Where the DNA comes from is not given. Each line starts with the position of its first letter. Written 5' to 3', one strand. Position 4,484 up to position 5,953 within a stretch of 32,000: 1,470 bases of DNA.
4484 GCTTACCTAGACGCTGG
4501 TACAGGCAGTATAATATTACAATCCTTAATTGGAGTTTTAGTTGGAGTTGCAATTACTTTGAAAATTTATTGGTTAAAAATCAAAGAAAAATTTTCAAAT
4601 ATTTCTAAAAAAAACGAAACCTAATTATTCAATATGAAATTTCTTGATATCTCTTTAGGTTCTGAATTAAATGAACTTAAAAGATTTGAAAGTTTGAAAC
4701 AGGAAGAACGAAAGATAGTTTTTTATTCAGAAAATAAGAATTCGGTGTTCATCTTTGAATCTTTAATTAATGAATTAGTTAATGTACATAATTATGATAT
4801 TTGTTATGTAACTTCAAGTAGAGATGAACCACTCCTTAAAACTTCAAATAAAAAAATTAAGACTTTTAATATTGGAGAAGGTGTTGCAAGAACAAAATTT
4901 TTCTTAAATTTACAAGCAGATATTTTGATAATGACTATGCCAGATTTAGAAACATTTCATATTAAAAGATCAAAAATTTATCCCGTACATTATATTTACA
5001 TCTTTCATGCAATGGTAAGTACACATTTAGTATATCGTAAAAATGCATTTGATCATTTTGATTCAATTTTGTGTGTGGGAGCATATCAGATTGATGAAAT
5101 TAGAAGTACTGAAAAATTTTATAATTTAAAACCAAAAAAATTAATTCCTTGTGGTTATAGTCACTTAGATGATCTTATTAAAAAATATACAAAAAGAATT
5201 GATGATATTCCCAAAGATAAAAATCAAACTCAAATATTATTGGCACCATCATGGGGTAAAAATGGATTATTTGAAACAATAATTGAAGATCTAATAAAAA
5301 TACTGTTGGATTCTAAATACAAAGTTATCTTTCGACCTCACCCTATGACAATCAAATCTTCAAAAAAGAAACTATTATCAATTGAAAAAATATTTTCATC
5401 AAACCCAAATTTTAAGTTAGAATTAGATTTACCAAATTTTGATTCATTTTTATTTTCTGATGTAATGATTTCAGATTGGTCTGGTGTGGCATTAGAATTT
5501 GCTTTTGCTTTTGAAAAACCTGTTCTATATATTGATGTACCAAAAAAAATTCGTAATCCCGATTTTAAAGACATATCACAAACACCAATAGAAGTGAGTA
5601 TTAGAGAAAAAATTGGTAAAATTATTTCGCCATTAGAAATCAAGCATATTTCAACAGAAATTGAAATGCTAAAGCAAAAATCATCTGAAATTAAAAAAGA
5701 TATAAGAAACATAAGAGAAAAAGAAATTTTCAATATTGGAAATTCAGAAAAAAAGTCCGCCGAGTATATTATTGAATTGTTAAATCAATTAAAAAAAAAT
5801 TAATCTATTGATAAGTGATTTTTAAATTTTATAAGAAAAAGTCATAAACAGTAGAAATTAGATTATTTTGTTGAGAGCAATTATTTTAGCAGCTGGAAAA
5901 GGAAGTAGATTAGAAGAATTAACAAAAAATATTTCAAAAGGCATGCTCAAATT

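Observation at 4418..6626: Candidate phosphonate activation and transfer module: small membrane protein, TagF-like transferase, LicC/PntC-like nucleotidyltransferase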

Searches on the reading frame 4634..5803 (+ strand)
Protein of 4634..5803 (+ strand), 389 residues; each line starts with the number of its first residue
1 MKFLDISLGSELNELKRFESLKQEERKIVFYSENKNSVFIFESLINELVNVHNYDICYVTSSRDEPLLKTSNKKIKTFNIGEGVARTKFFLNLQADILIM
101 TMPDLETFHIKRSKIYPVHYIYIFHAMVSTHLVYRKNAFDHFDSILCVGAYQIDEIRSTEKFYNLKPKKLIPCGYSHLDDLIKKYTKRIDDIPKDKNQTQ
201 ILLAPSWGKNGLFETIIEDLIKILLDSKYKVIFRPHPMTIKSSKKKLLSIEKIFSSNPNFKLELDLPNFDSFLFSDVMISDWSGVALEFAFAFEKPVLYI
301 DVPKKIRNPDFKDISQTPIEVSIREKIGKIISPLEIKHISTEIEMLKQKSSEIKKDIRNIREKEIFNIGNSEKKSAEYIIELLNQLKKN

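Call 3: search_protein_families(library=pfam, proteins=[window:4634-5803:+], max_evalue=0.1)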
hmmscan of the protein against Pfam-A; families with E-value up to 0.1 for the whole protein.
window:4634-5803:+ (389 aa): 1 family
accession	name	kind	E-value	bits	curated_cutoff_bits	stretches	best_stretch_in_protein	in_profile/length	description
PF04464.20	Glyphos_transf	-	1.5e-11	44.3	22.1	1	24-299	12-291/367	CDP-Glycerol:Poly(glycerophosphate) glycerophosphotransferase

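Call 4: search_protein_families(library=ncbifam, proteins=[window:4634-5803:+], max_evalue=0.1)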
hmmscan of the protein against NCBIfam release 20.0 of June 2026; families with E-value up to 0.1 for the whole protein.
window:4634-5803:+ (389 aa): 0 families

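Call 13: find_homologous_proteins(query=window:4634-5803:+, max_evalue=0.001)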
Query window:4634-5803:+ (389 aa): 3296 proteins with E <= 0.001 among 8000 candidates; the best 120 are listed.
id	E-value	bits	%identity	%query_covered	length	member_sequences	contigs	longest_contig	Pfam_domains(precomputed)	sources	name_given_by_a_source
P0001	5.0e-243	824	97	100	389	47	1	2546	PF04464.21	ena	-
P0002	1.7e-230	782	92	100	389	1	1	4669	PF04464.21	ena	-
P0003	1.4e-211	720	85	100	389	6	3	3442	PF04464.21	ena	-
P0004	6.5e-209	711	84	100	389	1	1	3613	PF04464.21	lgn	-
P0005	9.3e-200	681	80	98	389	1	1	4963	PF04464.21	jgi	-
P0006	7.6e-195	665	80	99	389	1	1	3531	PF04464.21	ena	-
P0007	4.2e-194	663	78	100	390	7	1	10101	PF04464.21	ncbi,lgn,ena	-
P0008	1.3e-192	658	77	100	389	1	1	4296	PF04464.21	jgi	-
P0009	1.9e-189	647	76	100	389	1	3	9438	PF04464.21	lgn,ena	-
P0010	4.3e-186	636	76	99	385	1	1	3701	PF04464.21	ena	-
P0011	1.3e-185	635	76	99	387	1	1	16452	PF04464.21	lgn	-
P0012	1.4e-185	634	77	99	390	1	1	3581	PF04464.21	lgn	-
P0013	1.7e-185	634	75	100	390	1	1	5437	PF04464.21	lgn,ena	-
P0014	6.0e-185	632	75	100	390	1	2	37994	PF04464.21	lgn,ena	-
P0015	7.0e-185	632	76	99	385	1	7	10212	PF04464.21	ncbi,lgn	-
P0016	1.3e-184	631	75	99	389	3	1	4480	PF04464.21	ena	-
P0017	1.6e-184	631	75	99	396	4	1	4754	PF04464.21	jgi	-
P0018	2.0e-183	627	75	99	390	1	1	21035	PF04464.21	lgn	-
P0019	8.9e-183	625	75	99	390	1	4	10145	PF04464.21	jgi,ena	-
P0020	2.0e-182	624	75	99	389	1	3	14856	PF04464.21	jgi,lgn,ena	jgi:YidC/Oxa1 family membrane protein insertase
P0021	5.8e-182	623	75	100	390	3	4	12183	PF04464.21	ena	-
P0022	1.8e-181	621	73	100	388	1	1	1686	PF04464.21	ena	-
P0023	9.5e-181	619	73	100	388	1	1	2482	PF04464.21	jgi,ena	-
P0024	2.2e-180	617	73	100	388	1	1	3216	PF04464.21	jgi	-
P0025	2.8e-180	617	97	75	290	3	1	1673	PF04464.21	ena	-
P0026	3.3e-179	614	74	99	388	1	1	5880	PF04464.21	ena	-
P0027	6.9e-179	612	73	100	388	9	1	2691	PF04464.21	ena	-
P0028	1.5e-178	611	73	100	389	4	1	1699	PF04464.21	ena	-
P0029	2.0e-178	611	73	100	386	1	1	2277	PF04464.21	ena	-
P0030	3.0e-178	610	72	100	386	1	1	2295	PF04464.21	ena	-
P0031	3.1e-178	610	73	99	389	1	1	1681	PF04464.21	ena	-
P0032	9.7e-178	609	73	100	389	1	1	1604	PF04464.21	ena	-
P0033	1.0e-177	609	73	99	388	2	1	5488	PF04464.21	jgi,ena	-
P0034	2.1e-177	608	73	100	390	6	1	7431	PF04464.21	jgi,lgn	-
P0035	2.3e-177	607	73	99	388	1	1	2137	PF04464.21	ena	-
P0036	3.0e-177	607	73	99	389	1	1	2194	PF04464.21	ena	-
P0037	3.9e-177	607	74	100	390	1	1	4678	PF04464.21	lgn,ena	-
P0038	4.4e-177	607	73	99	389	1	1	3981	PF04464.21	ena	-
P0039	8.0e-177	606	72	99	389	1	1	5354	PF04464.21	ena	-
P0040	9.6e-177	605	73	99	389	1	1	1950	PF04464.21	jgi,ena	-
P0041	9.6e-177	605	73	99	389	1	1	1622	PF04464.21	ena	-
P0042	1.1e-176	605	74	100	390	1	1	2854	PF04464.21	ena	-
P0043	1.3e-176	605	73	99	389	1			PF04464.21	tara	tara:strand:- start:2612 stop:3781 length:1170 start_codon:yes stop_codon:yes gene_type:complete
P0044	2.4e-176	604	72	99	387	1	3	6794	PF04464.21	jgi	jgi:hypothetical protein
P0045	3.1e-176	604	73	99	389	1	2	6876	PF04464.21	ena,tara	tara:strand:+ start:126 stop:1295 length:1170 start_codon:yes stop_codon:yes gene_type:complete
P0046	3.1e-176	604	73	99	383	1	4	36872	PF04464.21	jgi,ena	jgi:hypothetical protein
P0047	4.6e-176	603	73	99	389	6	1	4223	PF04464.21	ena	-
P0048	5.6e-176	603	73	99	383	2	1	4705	PF04464.21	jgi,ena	-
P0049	5.7e-176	603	72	99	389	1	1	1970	PF04464.21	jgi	-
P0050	2.4e-175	601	73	99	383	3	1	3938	PF04464.21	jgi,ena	jgi:CDP-glycerol glycerophosphotransferase (TagB/SpsB family)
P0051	8.9e-175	599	72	100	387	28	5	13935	PF04464.21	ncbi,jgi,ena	-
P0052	3.9e-174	597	73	99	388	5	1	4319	PF04464.21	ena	-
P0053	2.1e-173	594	72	99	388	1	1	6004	PF04464.21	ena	-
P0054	4.4e-173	593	70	99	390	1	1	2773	PF04464.21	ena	-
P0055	4.4e-173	593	72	99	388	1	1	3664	PF04464.21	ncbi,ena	-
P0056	5.3e-173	593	72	99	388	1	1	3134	PF04464.21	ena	-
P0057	6.5e-173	593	70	100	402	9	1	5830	PF04464.21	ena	-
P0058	3.2e-172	591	69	99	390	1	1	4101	PF04464.21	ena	-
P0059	3.5e-172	590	70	99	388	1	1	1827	PF04464.21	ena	-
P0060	3.5e-172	590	70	99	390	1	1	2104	PF04464.21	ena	-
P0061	4.4e-172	590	70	99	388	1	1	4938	PF04464.21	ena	-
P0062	8.5e-172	589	70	99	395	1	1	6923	PF04464.21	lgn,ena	-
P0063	2.0e-171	588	69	100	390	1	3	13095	PF04464.21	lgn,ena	-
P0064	1.4e-170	585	69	99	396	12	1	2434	PF04464.21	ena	-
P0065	1.7e-170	585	71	99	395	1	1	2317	PF04464.21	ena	-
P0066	3.6e-169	581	70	100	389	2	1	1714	PF04464.21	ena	-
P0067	6.0e-169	580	73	97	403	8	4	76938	PF04464.21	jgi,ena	jgi:hypothetical protein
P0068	2.6e-168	578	68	100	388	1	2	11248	PF04464.21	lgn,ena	-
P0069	9.6e-168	576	70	99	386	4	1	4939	PF04464.21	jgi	jgi:hypothetical protein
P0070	5.5e-167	573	70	99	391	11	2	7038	PF04464.21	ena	-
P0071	1.1e-166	572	68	99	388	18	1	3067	PF04464.21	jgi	-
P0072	1.2e-166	572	68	99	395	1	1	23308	PF04464.21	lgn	-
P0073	3.2e-166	571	71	97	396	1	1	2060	PF04464.21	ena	-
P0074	3.2e-166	571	69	99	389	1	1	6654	PF04464.21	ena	-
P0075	1.0e-165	569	68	99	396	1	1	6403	PF04464.21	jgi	-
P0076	1.4e-165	569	69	99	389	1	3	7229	PF04464.21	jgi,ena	-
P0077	4.3e-165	567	68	100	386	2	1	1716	PF04464.21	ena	-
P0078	1.2e-164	566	69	99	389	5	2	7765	PF04464.21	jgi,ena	-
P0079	2.3e-162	558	67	97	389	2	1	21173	PF04464.21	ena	-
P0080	1.4e-161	556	68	99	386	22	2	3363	PF04464.21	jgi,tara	jgi:hypothetical protein|tara:strand:+ start:181 stop:1341 length:1161 start_codon:yes stop_codon:ye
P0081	2.6e-161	555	71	90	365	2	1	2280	PF04464.21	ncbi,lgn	-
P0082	3.3e-161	554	66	99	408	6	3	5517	PF04464.21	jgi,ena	jgi:hypothetical protein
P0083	2.7e-160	551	66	99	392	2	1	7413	PF04464.21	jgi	-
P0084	4.3e-160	551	67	99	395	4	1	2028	PF04464.21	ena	-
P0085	2.7e-159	548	66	100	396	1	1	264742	PF07388.18,PF04464.21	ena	-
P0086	3.3e-159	548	65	100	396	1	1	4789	PF04464.21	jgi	-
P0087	2.2e-158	545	66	99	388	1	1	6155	PF04464.21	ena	-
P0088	3.8e-158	544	66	99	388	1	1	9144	PF04464.21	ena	-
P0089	6.0e-158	544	67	99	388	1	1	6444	PF04464.21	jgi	-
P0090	6.5e-158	543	66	99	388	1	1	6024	PF04464.21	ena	-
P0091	7.0e-158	543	66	99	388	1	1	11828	PF04464.21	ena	-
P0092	7.9e-158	543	66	99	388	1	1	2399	PF04464.21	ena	-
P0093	8.3e-158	543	66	99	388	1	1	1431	PF04464.21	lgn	-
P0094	8.9e-158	543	66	99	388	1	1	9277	PF04464.21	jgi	-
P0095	9.1e-158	543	66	99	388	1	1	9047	PF04464.21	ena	-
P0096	9.9e-158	543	66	99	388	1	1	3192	PF04464.21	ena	-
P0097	1.1e-157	543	66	99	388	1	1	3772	PF04464.21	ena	-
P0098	1.1e-157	543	66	99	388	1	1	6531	PF04464.21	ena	-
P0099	1.1e-157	543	66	99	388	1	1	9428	PF04464.21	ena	-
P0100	1.1e-157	543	66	99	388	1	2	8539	PF04464.21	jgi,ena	-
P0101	1.3e-157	542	66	99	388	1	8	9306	PF04464.21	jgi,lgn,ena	-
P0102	1.4e-157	542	66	99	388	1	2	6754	PF04464.21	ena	-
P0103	1.4e-157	542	66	99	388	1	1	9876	PF04464.21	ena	-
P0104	1.4e-157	542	66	99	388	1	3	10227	PF04464.21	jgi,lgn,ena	-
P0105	1.6e-157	542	66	99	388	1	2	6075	PF04464.21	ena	-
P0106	1.7e-157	542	66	99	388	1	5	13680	PF04464.21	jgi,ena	-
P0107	1.8e-157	542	66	99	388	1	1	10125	PF04464.21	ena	-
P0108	1.9e-157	542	66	99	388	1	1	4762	PF04464.21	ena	-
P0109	2.0e-157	542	66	99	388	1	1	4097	PF04464.21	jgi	-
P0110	2.3e-157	542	66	99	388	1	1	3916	PF04464.21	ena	-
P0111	2.5e-157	542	66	99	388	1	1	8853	PF04464.21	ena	-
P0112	2.9e-157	541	66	99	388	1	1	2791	PF04464.21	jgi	-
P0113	2.9e-157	541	66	99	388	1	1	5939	PF04464.21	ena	-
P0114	3.0e-157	541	66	99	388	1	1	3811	PF04464.21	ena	-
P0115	3.2e-157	541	66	99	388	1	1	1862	PF04464.21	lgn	-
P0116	3.4e-157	541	66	99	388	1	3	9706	PF04464.21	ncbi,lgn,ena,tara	tara:strand:+ start:152 stop:1318 length:1167 start_codon:yes stop_codon:yes gene_type:complete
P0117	3.7e-157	541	66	99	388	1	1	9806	PF04464.21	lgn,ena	-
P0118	3.9e-157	541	66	99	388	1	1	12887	PF04464.21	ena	-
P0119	3.9e-157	541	66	99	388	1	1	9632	PF04464.21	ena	-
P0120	4.0e-157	541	66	99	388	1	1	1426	PF04464.21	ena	-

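Call 16: search_solved_structures(query=window:4634-5803:+, max_evalue=1, show_alignments=3)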
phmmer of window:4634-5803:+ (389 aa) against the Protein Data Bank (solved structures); distinct sequences matched with E-value up to 1: 0.

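Call 22: search_protein_representatives(protein=window:4634-5803:+)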
Query: 389 residues. Proteins with E-value up to 0.001 (for the whole library): 2405; up to 1e-10: 1643; up to 1e-30: 750. The best 150 are listed.
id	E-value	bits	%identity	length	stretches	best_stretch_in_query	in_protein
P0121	9.2e-106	370.2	45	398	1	13-384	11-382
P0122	1.5e-104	366.2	47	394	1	1-388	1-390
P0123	1.8e-101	356.1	48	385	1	1-383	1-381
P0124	1.8e-101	356.1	44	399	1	15-385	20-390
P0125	4.0e-98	345.1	42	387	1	15-385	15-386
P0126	1.5e-97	343.2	46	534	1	16-384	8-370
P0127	1.6e-96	339.8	45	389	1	17-385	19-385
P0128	1.9e-95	336.2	45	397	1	14-383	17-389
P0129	6.0e-94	331.3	43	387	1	13-382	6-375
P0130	1.9e-92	326.4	44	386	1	16-387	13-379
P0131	4.0e-92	325.3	43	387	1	12-385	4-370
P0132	1.7e-91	323.2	42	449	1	13-383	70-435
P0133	2.2e-91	322.9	43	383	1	16-387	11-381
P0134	3.2e-91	322.4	42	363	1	16-383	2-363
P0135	6.7e-90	318.0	60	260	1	127-387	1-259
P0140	1.7e-88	313.4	42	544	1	15-382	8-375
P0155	1.5e-82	293.8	40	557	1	21-384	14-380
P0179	2.8e-78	279.7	38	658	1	11-384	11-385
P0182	2.2e-77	276.9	39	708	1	12-385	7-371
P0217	2.2e-72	260.4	40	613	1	24-377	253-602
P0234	3.0e-70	253.4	40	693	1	11-388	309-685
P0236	3.2e-70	253.3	36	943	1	11-383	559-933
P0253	8.3e-68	245.3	36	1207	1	12-383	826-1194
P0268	3.7e-66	239.9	36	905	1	23-383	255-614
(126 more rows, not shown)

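Call 23: search_protein_families(library=pfam, proteins=[P0126, P0140, P0155, P0179, P0182, P0217, P0234, P0236, P0253, P0268], max_evalue=0.001)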
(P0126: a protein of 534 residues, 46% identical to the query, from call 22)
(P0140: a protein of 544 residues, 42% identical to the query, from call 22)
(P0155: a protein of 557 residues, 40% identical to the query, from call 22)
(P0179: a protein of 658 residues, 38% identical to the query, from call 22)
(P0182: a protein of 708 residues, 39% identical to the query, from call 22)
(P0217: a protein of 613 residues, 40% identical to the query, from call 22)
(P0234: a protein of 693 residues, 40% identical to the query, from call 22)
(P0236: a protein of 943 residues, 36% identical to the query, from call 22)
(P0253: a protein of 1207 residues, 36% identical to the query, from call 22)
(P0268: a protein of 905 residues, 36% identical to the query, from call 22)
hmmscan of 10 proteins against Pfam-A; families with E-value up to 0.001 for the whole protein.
P0126 (534 aa): 1 family
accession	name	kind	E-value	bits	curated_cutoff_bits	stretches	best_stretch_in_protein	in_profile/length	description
PF04464.20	Glyphos_transf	-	1.7e-10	40.9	22.1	1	136-285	137-291/367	CDP-Glycerol:Poly(glycerophosphate) glycerophosphotransferase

P0140 (544 aa): 0 families

P0155 (557 aa): 1 family
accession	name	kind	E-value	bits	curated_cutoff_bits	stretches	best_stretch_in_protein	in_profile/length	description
PF04464.20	Glyphos_transf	-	6.4e-08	32.4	22.1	1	157-297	155-293/367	CDP-Glycerol:Poly(glycerophosphate) glycerophosphotransferase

P0179 (658 aa): 5 families
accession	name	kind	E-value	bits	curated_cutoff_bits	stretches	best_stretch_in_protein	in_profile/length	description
PF00005.33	ABC_tran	-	5.1e-29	102.1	25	1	422-573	4-137/137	ABC transporter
PF04464.20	Glyphos_transf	-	7.2e-09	35.5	22.1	1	155-301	147-291/367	CDP-Glycerol:Poly(glycerophosphate) glycerophosphotransferase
PF03193.22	RsgA_GTPase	-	3.8e-06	27.3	30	1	427-465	104-142/174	RsgA GTPase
PF13304.12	AAA_21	-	9e-06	26.4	27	0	431-452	1-22/304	AAA domain, putative AbiEii toxin, Type IV TA system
PF13555.12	AAA_29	-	0.00031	20.9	27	0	423-451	16-44/61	P-loop containing region of AAA domain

P0182 (708 aa): 2 families
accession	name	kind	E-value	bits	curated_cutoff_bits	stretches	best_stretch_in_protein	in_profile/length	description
PF04464.20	Glyphos_transf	-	5.9e-09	35.8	22.1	1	132-288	131-291/367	CDP-Glycerol:Poly(glycerophosphate) glycerophosphotransferase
PF00551.24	Formyl_trans_N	-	3.8e-06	27.2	26.1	1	567-627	91-152/181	Formyl transferase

P0217 (613 aa): 2 families
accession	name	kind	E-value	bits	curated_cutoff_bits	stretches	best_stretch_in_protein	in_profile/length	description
PF02096.25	60KD_IMP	-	3.6e-17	63.2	35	1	29-213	3-160/163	60Kd inner membrane protein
PF04464.20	Glyphos_transf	-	2.2e-06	27.3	22.1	1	370-524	133-291/367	CDP-Glycerol:Poly(glycerophosphate) glycerophosphotransferase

P0234 (693 aa): 2 families
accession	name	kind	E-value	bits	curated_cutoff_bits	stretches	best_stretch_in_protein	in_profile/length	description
PF02096.25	60KD_IMP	-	1.7e-32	113.1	35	1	22-266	1-162/163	60Kd inner membrane protein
PF04464.20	Glyphos_transf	-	5.9e-09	35.8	22.1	1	461-662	153-350/367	CDP-Glycerol:Poly(glycerophosphate) glycerophosphotransferase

P0236 (943 aa): 2 families
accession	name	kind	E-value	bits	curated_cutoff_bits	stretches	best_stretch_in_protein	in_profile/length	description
PF02096.25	60KD_IMP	-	1.7e-25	90.3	35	1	335-517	1-162/163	60Kd inner membrane protein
PF04464.20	Glyphos_transf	-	6.9e-14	52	22.1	1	570-850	12-292/367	CDP-Glycerol:Poly(glycerophosphate) glycerophosphotransferase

P0253 (1207 aa): 2 families
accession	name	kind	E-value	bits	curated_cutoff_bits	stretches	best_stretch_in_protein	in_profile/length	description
PF02096.25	60KD_IMP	-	9.2e-29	101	35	1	592-782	1-162/163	60Kd inner membrane protein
PF00884.28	Sulfatase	-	9.3e-10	38.7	25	1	203-490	2-257/301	Sulfatase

P0268 (905 aa): 5 families
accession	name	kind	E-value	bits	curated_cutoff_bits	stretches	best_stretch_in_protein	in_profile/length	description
PF02096.25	60KD_IMP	-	2.4e-36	125.6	35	1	26-216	1-161/163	60Kd inner membrane protein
PF04464.20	Glyphos_transf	-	6.2e-11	42.3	22.1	1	371-530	132-291/367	CDP-Glycerol:Poly(glycerophosphate) glycerophosphotransferase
PF01633.27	Choline_kinase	-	3.1e-10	40.3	29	1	634-826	2-204/300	Choline/ethanolamine kinase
PF01636.29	APH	-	2.8e-08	34.3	23.2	1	633-850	2-232/239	Phosphotransferase enzyme family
PF02958.26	EcKL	-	0.00011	22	22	1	781-844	215-282/294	Ecdysteroid kinase-like family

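Call 27: search_solved_structures(query=A1, max_evalue=1, show_alignments=2)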
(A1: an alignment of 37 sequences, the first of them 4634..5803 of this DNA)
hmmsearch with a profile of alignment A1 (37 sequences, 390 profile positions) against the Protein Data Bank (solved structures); distinct sequences matched with E-value up to 1: 1.
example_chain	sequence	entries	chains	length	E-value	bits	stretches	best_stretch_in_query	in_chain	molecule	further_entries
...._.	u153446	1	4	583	1.1e-05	27.2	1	160-297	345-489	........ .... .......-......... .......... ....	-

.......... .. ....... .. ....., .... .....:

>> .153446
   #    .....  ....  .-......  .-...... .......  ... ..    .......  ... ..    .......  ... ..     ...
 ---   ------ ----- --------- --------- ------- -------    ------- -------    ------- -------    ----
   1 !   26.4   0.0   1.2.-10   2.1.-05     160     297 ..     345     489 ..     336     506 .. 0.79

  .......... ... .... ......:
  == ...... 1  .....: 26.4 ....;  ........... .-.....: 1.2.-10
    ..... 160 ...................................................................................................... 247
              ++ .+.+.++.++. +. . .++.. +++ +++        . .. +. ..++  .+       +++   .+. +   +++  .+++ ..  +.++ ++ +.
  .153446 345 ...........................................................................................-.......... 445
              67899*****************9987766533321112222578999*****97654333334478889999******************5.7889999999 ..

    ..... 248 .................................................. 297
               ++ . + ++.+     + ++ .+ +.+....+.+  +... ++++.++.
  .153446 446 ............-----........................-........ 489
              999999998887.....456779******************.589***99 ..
